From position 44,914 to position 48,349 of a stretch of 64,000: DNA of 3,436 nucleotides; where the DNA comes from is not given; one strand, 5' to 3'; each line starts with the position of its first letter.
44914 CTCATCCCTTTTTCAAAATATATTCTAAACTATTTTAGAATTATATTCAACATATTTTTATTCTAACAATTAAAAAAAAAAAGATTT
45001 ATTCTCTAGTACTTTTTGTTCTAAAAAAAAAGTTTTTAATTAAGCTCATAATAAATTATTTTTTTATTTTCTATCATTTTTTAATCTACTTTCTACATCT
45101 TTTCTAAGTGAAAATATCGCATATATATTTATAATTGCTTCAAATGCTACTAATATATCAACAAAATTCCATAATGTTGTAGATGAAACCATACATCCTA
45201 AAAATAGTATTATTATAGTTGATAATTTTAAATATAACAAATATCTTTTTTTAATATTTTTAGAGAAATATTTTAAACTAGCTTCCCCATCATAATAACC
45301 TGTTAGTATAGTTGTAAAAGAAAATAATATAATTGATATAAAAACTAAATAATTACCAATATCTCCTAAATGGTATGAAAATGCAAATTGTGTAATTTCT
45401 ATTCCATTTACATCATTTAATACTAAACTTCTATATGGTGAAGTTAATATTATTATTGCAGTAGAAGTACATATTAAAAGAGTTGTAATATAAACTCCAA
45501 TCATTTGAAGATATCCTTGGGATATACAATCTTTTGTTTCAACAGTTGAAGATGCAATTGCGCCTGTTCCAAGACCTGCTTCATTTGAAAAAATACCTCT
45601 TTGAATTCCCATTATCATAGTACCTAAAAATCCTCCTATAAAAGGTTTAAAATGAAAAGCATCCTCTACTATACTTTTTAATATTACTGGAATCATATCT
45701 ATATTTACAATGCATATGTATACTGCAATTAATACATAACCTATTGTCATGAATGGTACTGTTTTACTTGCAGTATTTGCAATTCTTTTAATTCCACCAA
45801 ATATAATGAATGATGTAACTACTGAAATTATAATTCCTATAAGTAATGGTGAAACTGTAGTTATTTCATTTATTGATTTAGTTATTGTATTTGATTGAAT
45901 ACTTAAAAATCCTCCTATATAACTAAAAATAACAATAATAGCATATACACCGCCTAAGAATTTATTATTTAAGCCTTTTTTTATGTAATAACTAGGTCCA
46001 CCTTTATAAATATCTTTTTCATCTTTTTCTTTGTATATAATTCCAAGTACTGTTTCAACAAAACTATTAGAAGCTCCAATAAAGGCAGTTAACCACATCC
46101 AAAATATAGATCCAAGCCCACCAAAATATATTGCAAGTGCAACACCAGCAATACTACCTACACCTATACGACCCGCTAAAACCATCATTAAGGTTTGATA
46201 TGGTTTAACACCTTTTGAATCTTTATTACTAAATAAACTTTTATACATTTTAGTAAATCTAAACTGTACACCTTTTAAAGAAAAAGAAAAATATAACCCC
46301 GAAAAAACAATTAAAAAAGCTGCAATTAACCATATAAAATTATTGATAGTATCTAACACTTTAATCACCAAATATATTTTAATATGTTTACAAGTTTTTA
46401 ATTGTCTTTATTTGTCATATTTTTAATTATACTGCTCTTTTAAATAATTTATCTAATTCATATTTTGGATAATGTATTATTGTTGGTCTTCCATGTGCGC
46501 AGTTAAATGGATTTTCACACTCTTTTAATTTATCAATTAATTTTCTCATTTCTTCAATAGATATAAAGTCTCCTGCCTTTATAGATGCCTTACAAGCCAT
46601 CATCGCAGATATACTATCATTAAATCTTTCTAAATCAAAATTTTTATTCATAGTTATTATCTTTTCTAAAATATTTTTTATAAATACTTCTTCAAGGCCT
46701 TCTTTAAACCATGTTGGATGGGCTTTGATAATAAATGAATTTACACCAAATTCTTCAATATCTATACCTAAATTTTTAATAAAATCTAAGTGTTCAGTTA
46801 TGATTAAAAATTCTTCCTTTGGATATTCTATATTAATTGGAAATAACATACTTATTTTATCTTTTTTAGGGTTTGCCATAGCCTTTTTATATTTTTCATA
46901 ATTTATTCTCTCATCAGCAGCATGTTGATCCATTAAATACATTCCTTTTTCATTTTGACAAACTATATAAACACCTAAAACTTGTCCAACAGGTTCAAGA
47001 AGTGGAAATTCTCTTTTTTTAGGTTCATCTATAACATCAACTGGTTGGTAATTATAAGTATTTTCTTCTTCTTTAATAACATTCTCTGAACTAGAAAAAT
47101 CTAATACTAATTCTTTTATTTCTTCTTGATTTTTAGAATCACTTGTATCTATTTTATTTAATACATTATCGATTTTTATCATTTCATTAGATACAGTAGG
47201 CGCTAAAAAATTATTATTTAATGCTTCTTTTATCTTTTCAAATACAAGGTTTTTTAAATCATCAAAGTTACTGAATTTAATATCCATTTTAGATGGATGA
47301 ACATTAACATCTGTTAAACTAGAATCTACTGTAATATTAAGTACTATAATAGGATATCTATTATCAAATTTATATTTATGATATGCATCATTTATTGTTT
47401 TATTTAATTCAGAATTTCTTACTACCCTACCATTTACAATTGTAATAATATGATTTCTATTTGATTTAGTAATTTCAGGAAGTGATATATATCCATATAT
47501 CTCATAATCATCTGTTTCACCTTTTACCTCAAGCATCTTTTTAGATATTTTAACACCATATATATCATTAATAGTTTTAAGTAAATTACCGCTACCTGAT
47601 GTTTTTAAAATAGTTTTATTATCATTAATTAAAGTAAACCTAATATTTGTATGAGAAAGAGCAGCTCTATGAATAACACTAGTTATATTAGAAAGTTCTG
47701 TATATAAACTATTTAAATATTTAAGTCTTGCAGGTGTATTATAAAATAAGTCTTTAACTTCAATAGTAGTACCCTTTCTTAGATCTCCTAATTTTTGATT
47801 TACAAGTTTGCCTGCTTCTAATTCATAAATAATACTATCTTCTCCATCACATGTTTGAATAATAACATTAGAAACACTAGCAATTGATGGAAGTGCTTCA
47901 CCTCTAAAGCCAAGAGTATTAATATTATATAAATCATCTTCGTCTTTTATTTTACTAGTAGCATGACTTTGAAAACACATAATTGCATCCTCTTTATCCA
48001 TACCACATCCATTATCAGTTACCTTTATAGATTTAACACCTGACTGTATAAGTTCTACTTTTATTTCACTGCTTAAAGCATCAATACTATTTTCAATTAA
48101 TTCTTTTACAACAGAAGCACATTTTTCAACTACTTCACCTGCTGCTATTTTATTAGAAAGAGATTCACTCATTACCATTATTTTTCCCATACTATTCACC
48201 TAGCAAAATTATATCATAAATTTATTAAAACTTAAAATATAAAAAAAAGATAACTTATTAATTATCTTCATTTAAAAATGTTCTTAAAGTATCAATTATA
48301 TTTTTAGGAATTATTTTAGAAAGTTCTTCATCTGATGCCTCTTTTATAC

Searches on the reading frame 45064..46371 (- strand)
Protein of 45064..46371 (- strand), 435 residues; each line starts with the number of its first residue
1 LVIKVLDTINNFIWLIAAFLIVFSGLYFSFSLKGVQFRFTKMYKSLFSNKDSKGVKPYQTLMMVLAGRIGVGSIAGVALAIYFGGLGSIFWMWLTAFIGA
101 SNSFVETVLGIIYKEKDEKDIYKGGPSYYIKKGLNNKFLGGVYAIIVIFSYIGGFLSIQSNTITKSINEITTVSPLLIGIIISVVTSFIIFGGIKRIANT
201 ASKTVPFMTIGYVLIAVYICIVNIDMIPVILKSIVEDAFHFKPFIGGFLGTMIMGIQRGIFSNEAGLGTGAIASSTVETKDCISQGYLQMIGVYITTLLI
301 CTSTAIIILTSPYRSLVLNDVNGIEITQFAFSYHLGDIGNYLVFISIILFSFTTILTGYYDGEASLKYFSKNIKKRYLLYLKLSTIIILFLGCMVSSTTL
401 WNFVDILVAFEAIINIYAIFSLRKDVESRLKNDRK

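Call 71: search_protein_families(library=ncbifam, max_evalue=1e-10, proteins=[window:45064-46371:-])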
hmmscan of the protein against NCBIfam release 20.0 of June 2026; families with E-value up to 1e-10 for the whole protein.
window:45064-46371:- (435 aa): 1 family
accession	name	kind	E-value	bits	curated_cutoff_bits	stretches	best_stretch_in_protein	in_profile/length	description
TIGR00835.1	agcS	subfamily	6.7e-121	404.1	272.65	1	14-431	1-422/424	amino acid carrier protein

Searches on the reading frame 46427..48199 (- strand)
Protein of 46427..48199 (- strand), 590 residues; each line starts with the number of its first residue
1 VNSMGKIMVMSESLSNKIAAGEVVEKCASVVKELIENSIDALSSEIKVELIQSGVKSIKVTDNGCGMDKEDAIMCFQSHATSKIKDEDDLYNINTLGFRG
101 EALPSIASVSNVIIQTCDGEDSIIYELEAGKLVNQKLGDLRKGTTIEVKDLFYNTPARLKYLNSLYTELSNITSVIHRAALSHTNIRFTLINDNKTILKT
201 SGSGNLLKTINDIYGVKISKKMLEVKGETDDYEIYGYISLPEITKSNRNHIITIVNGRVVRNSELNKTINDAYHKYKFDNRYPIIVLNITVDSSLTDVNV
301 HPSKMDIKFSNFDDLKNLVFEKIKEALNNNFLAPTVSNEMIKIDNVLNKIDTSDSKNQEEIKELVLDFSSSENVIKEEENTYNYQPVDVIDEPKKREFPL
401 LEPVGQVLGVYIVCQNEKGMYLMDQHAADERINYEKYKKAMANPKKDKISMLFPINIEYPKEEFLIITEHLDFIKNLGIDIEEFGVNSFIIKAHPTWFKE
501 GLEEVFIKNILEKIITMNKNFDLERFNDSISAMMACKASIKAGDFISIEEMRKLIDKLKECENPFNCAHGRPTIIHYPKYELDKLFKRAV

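Call 71: search_protein_families(library=ncbifam, max_evalue=1e-10, proteins=[window:46427-48199:-])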
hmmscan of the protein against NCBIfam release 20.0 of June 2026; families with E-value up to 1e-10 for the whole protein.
window:46427-48199:- (590 aa): 8 families
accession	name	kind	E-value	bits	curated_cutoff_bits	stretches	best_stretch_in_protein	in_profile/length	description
NF000950.0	PRK00095.1-3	equivalog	7.1e-206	685.4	756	2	4-358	1-357/641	DNA mismatch repair endonuclease MutL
TIGR00585.2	mutl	equivalog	2.8e-159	531.6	180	2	7-365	1-366/555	DNA mismatch repair endonuclease MutL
NF000949.0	PRK00095.1-2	equivalog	2.2e-138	463.1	750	2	2-355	2-352/634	DNA mismatch repair endonuclease MutL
NF000953.0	PRK00095.2-4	equivalog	1e-131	440.9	693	1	7-588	3-610/611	DNA mismatch repair endonuclease MutL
NF000952.0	PRK00095.2-2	subfamily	5.9e-119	398.3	840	2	7-381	3-381/623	DNA mismatch repair endonuclease MutL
NF000951.0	PRK00095.2-1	equivalog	2.4e-97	326.9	391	1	5-588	3-549/559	DNA mismatch repair endonuclease MutL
NF000948.0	PRK00095.1-1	equivalog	4.1e-86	290.3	701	1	7-384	3-384/625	DNA mismatch repair endonuclease MutL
NF000954.0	PRK00095.2-5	equivalog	6.7e-75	252.6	937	1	3-518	3-529/588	DNA mismatch repair endonuclease MutL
